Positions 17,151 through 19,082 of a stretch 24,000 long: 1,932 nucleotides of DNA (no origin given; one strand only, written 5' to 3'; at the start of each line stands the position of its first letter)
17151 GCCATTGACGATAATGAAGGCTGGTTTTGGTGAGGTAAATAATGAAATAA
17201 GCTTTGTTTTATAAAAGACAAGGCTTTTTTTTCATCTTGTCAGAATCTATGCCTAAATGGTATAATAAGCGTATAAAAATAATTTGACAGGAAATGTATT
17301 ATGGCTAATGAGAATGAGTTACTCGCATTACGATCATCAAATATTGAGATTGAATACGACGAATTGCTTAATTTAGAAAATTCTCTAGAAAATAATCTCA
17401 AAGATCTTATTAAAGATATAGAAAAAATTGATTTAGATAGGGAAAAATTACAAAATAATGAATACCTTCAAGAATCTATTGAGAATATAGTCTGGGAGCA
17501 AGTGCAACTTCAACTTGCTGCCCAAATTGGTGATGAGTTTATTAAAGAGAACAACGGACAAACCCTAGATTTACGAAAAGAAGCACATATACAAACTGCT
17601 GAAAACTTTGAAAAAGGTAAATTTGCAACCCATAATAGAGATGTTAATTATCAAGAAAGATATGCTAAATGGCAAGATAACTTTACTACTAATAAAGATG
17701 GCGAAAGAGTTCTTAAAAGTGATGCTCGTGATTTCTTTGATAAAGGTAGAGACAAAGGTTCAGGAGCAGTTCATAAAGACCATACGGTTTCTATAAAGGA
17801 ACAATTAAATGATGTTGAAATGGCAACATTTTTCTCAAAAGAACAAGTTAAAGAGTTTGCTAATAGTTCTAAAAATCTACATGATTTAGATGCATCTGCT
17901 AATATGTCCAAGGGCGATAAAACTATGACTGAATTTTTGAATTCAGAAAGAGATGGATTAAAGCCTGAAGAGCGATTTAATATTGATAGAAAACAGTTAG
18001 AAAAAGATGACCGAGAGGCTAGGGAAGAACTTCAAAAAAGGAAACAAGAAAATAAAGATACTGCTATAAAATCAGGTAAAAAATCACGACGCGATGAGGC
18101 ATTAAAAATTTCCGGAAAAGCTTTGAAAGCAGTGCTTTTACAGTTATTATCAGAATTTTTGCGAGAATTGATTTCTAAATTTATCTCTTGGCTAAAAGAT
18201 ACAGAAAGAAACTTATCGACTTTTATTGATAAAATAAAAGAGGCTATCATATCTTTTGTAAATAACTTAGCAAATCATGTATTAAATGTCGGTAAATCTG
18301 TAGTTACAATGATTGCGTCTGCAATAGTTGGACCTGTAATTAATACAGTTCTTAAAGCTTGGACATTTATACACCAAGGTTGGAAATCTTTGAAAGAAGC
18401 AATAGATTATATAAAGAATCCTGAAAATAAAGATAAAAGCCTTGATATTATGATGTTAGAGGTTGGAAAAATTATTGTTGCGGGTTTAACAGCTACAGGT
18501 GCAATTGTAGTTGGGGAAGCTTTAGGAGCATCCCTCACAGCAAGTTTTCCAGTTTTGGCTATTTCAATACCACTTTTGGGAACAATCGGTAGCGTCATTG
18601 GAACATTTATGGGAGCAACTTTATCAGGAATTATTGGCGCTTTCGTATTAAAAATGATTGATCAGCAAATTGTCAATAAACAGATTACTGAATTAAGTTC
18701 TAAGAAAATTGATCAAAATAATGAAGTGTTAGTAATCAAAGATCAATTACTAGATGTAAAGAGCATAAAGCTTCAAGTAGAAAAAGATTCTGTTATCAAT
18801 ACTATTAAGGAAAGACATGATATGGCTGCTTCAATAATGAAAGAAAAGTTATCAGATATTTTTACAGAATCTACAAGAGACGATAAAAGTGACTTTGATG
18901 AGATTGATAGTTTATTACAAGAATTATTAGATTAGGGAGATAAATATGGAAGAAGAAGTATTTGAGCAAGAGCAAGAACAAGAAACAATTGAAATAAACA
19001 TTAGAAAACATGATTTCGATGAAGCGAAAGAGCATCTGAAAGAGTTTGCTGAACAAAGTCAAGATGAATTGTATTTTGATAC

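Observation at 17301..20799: Candidate undescribed three-gene membrane-associated system: HNH-like glycine-zipper coiled-coil protein, tail-anchored coiled-coil protein and CbbX/SpoVK-type AAA+ ATPase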

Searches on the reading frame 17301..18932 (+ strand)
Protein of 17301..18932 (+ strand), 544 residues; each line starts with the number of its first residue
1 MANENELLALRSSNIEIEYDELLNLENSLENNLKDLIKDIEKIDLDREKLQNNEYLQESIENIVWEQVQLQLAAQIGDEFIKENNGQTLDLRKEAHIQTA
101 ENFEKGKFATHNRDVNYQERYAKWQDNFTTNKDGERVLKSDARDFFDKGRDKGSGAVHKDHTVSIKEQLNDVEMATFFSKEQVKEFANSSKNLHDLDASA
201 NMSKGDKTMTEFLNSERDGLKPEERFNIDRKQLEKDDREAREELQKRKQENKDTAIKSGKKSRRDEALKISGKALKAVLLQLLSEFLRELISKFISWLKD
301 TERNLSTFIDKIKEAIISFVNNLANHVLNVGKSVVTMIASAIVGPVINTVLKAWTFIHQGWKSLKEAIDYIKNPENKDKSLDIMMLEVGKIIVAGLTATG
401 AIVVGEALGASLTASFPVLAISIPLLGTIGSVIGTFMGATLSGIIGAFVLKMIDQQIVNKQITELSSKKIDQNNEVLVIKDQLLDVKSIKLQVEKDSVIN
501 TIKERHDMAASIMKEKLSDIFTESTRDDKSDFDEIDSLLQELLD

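Call 3: search_protein_families(library=pfam, proteins=[window:17301-18932:+], max_evalue=1)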
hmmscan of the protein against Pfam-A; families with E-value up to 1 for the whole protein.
window:17301-18932:+ (544 aa): 1 family
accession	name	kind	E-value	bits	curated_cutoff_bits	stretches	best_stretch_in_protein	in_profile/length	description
PF20162.4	Etd1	-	0.082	13.9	27.5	1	161-207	36-82/98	Septation protein etd1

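Call 4: search_protein_families(library=padloc, proteins=[window:17301-18932:+], max_evalue=1)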
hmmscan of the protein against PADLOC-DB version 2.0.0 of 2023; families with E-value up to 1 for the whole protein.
window:17301-18932:+ (544 aa): 1 family
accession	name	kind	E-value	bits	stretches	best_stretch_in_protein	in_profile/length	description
PDLC04630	PDC-M40B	-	9.2e-11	39.2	1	82-472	70-455/547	-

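Call 5: search_protein_families(library=ncbifam, proteins=[window:17301-18932:+], max_evalue=1)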
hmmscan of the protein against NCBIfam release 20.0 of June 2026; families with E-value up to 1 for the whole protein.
window:17301-18932:+ (544 aa): 2 families
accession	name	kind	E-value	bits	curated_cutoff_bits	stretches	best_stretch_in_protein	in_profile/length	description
TIGR03789.1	pdsO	hypoth_equivalog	0.0052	16.5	152.2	1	430-491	50-112/243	sortase-associated OmpA-like protein PdsO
NF005393.0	PRK06938.1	subfamily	0.13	10.6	671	1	401-507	299-403/469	diaminobutyrate--2-oxoglutarate transaminase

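Call 7: find_homologous_proteins(query=window:17301-18932:+)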
Query window:17301-18932:+ (544 aa): 2022 proteins with E <= 0.001 among 8000 candidates; the best 120 are listed.
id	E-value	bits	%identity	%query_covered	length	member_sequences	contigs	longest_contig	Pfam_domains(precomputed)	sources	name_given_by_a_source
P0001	0.0e+0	1144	99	100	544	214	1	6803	-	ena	-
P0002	0.0e+0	1065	92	100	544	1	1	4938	-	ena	-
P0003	0.0e+0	1064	91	100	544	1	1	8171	-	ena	-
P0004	0.0e+0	1060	90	100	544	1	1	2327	-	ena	-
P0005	0.0e+0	1057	91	100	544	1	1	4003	-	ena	-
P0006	0.0e+0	1057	90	100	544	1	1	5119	-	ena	-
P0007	0.0e+0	1056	90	100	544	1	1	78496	-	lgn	-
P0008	0.0e+0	1051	90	100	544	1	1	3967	-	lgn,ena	-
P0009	0.0e+0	1051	90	100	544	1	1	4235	-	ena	-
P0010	0.0e+0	1050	90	100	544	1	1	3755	-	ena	-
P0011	0.0e+0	1050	89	100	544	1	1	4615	-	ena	-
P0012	0.0e+0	1050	89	100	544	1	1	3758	-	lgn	-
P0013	0.0e+0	1050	89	100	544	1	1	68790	-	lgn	-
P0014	0.0e+0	1049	89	100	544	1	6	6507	-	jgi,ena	jgi:hypothetical protein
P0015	0.0e+0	1048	89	100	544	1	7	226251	-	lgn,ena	-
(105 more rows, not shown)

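Call 9: search_solved_structures(query=window:17301-18932:+, max_evalue=1, show_alignments=2)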
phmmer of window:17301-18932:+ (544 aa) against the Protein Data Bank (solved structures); distinct sequences matched with E-value up to 1: 0.

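Call 12: search_dna_similar(query=window:17301-18932:+, collection=plasmids, mode=protein, max_evalue=0.001, rows=spread, max_rows=30)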
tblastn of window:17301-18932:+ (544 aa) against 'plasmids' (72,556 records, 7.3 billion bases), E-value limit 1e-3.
Records with a match: 3; places in all: 3; records where one place covers at least 80% of the query: 2.
Best place of each record, by identity: <60% 3.
By first word of the organism name: Lactococcus 2; Paraclostridium 1.
By predicted mobility (MOB-suite, as given by PLSDB): mobilizable 2; non-mobilizable 1.
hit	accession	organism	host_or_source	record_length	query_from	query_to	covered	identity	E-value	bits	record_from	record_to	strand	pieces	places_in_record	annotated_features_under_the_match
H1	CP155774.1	Lactococcus cremoris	Whole organism,Dairy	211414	47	543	91%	34.3%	3e-74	264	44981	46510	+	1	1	hypothetical protein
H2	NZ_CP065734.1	Lactococcus lactis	-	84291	47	543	91%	34.1%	3e-75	267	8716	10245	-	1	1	cation diffusion facilitator family transporter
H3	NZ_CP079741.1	Paraclostridium bifermentans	whole organism,soil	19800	155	455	55%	27.1%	7e-12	76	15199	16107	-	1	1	hypothetical protein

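Call 13: get_annotated_region(hit=H1, flank=8000)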
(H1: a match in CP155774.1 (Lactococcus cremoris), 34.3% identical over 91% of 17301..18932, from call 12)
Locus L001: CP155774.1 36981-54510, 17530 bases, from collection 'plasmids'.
description: Lactococcus cremoris strain UC073 plasmid pUC073A, complete sequence
organism: Lactococcus cremoris (NCBI taxid 1359)
taxonomy: Bacteria; Bacillota; Bacilli; Lactobacillales; Streptococcaceae; Lactococcus; Lactococcus cremoris
host: -; source: Whole organism,Dairy; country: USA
typing (MOB-suite, as given by PLSDB): mobilizable; replicon rep_cluster_414,rep_cluster_799; relaxase MOB_Unknown
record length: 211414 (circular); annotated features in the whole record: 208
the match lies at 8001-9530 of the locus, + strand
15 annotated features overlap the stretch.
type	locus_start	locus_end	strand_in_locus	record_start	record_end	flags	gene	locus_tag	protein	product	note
CDS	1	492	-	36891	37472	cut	-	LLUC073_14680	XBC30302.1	restriction endonuclease subunit S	-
CDS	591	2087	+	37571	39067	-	-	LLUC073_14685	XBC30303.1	DUF3800 domain-containing protein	-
CDS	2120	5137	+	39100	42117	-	-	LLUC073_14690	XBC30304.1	type I restriction endonuclease subunit R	-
CDS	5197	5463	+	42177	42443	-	-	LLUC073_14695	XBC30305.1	hypothetical protein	-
CDS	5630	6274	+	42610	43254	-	-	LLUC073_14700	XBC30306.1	DUF1643 domain-containing protein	-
CDS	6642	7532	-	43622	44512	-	-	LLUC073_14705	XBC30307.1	IS982-like element IS982B family transposase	-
CDS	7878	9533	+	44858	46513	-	-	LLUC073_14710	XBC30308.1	hypothetical protein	-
CDS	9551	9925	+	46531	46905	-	-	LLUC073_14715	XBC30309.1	hypothetical protein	-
CDS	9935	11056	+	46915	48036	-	-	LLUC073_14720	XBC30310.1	hypothetical protein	-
CDS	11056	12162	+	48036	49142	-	-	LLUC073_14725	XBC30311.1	AAA family ATPase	-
CDS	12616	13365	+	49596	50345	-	-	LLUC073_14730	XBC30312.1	Type 1 glutamine amidotransferase-like domain-containing protein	-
CDS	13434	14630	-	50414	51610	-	-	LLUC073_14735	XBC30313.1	M20 family metallopeptidase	-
CDS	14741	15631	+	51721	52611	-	-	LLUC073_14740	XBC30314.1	IS982-like element IS982B family transposase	-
CDS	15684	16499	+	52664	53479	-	yidA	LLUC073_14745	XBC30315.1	sugar-phosphatase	-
CDS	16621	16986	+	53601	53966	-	-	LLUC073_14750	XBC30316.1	iron-sulfur cluster biosynthesis family protein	-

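Call 14: get_annotated_region(hit=H2, flank=8000)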
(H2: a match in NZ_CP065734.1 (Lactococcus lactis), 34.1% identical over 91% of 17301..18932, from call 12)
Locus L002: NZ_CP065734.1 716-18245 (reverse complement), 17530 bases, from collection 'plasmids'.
description: Lactococcus lactis strain FDAARGOS_866 plasmid unnamed4, complete sequence
organism: Lactococcus lactis (NCBI taxid 1358)
taxonomy: Bacteria; Bacillota; Bacilli; Lactobacillales; Streptococcaceae; Lactococcus; Lactococcus lactis
host: -; source: -; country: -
typing (MOB-suite, as given by PLSDB): mobilizable; replicon rep_cluster_2422; relaxase MOB_Unknown
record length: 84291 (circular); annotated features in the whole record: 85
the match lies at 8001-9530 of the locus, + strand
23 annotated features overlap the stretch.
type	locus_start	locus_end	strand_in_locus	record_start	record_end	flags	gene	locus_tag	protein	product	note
CDS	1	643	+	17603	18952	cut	-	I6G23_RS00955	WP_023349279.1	FAD-dependent oxidoreductase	-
CDS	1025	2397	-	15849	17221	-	-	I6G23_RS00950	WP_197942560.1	IS3-like element ISLla3 family transposase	GO:0006313 - DNA transposition [Evidence IEA]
CDS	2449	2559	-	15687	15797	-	-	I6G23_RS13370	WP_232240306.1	putative holin-like toxin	-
CDS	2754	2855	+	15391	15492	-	-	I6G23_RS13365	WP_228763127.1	putative holin-like toxin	-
CDS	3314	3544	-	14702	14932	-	-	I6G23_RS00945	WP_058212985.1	hypothetical protein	-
CDS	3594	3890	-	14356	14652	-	-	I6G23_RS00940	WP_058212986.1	BRCT domain-containing protein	-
CDS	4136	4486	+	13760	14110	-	-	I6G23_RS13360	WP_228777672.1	lactococcin family bacteriocin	GO:0042742 - defense response to bacterium [Evidence IEA]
CDS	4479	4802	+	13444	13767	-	-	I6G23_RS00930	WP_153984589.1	bacteriocin immunity protein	GO:0030153 - bacteriocin immunity [Evidence IEA]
CDS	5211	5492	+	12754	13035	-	-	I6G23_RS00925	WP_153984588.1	bacteriocin immunity protein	GO:0030153 - bacteriocin immunity [Evidence IEA]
CDS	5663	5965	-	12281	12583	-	-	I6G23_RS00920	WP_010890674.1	hypothetical protein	-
CDS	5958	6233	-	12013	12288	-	-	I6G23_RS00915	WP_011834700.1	DUF2089 family protein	-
CDS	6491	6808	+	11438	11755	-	-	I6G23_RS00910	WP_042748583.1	PadR family transcriptional regulator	-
CDS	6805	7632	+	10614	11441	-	-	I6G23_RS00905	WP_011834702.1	hypothetical protein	-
CDS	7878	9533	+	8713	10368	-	-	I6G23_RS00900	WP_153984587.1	cation diffusion facilitator family transporter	-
CDS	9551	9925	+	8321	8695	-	-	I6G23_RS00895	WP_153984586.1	hypothetical protein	-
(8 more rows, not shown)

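Call 15: get_annotated_region(hit=H3, flank=8000)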
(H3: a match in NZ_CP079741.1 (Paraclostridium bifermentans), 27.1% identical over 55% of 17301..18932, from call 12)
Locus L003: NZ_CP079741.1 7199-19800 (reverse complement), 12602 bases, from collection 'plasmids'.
description: Paraclostridium bifermentans strain DSM 14991 plasmid unnamed4, complete sequence
organism: Paraclostridium bifermentans (NCBI taxid 1490)
taxonomy: Bacteria; Bacillota; Clostridia; Peptostreptococcales; Peptostreptococcaceae; Paraclostridium; Paraclostridium bifermentans
host: -; source: whole organism,soil; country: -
typing (MOB-suite, as given by PLSDB): non-mobilizable
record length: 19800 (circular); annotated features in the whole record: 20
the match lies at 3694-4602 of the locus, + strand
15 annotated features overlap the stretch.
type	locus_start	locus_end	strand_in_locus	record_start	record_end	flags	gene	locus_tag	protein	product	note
CDS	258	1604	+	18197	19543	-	-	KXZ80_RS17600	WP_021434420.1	Sau3AI family type II restriction endonuclease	-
CDS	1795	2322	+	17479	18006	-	-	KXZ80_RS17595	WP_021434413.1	helix-turn-helix transcriptional regulator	-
CDS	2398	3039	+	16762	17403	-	-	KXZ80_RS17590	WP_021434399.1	glycine zipper family protein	-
CDS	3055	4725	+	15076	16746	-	-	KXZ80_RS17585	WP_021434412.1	hypothetical protein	-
CDS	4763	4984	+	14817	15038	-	-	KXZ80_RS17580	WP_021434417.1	DUF1413 domain-containing protein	-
CDS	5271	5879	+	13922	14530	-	-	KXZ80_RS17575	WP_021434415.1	recombinase family protein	GO:0006310 - DNA recombination [Evidence IEA]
CDS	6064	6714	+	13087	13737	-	-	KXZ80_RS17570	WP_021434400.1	hypothetical protein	-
CDS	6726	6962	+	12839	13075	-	-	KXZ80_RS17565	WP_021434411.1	hypothetical protein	-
CDS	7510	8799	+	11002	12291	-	-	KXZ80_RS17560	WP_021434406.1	hypothetical protein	-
CDS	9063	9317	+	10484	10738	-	-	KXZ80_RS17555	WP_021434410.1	Mor transcription activator family protein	-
CDS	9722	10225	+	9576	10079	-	-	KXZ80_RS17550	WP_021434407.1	FxLYD domain-containing protein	-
CDS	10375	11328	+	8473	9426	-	-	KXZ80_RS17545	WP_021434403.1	hypothetical protein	-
CDS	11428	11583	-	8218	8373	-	-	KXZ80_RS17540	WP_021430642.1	YvrJ family protein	-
CDS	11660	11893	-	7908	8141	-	-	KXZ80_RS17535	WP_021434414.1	DUF2922 domain-containing protein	-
CDS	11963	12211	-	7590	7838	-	-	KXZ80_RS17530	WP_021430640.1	DUF1659 domain-containing protein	-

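Call 19: search_protein_families(library=padloc, proteins=[L001:7878-9530:+, L001:9551-9922:+, L001:9935-11053:+, L001:11056-12159:+, L003:2398-3036:+, L003:3055-4722:+], max_evalue=0.01)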
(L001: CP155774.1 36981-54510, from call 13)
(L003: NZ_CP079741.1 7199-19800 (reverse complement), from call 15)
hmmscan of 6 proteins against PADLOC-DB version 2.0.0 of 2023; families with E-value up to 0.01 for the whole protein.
L001:7878-9530:+ (551 aa): 1 family
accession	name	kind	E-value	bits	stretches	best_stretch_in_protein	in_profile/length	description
PDLC04630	PDC-M40B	-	2.4e-12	44.4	1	99-514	62-484/547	-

L001:9551-9922:+ (124 aa): 0 families

L001:9935-11053:+ (373 aa): 4 families
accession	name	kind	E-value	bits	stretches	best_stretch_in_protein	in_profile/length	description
PDLC03865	LmuB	-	9e-06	22.1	1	51-350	582-850/1007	-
PDLC00650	ZorA3|ZorA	-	0.0002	18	1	101-346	475-730/1063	MotA/ExbB/TolQ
PDLC00581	JetC3|JetC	-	0.00094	15.1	1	51-340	823-1100/1473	DUF3584 domain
PDLC00648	ZorA3|ZorA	-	0.0013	15.6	2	201-350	313-466/692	MotA/ExbB/TolQ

L001:11056-12159:+ (368 aa): 6 families
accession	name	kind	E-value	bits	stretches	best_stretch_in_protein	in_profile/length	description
PDLC03838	DolB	-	1.2e-08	32.6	2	265-336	292-364/375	-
PDLC04232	IetA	-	1.8e-08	32.2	1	102-217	80-187/330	-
PDLC02196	IetA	-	1.4e-07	29.3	1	109-217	93-193/374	-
PDLC00915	TRIP13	-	3.7e-06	24.5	1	104-201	28-123/302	TRIP13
PDLC02195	IetA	-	0.00013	19.4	1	97-212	96-203/395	-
PDLC04140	mad8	-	0.00068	17.2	0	202-274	189-250/314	mads_8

L003:2398-3036:+ (213 aa): 1 family
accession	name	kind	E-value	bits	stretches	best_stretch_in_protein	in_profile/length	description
PDLC03841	LeoBC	-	0.00015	19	1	11-110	457-556/601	-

L003:3055-4722:+ (556 aa): 2 families
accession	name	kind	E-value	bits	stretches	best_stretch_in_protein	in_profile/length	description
PDLC04630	PDC-M40B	-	5.9e-88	293.9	1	90-553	7-474/547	-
PDLC02926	HTH_VI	-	0.00043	18.5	1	12-69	32-87/92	-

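Call 22: search_protein_representatives(protein=window:17301-18932:+)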
Query: 544 residues. Proteins with E-value up to 0.001 (for the whole library): 397; up to 1e-10: 243; up to 1e-30: 106. The best 150 are listed.
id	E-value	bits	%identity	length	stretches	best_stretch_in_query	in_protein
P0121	6.9e-166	569.3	54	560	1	1-544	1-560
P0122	2.8e-129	448.5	44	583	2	134-543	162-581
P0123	2.5e-126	438.8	41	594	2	90-541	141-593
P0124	4.9e-124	431.2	41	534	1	16-521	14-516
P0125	6.6e-123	427.5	43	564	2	101-543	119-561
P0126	1.0e-121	423.6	43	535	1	22-538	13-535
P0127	6.6e-119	414.3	44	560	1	21-523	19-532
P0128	1.6e-117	409.8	42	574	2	142-542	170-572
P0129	8.1e-117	407.4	42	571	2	111-541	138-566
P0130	3.8e-115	401.9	44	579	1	21-521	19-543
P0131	3.8e-112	392.0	50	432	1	23-412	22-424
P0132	2.7e-111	389.2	43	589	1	18-520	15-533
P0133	6.9e-111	387.9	42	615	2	91-533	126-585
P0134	1.2e-110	387.1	40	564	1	26-543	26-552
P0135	2.7e-110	385.9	40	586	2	116-542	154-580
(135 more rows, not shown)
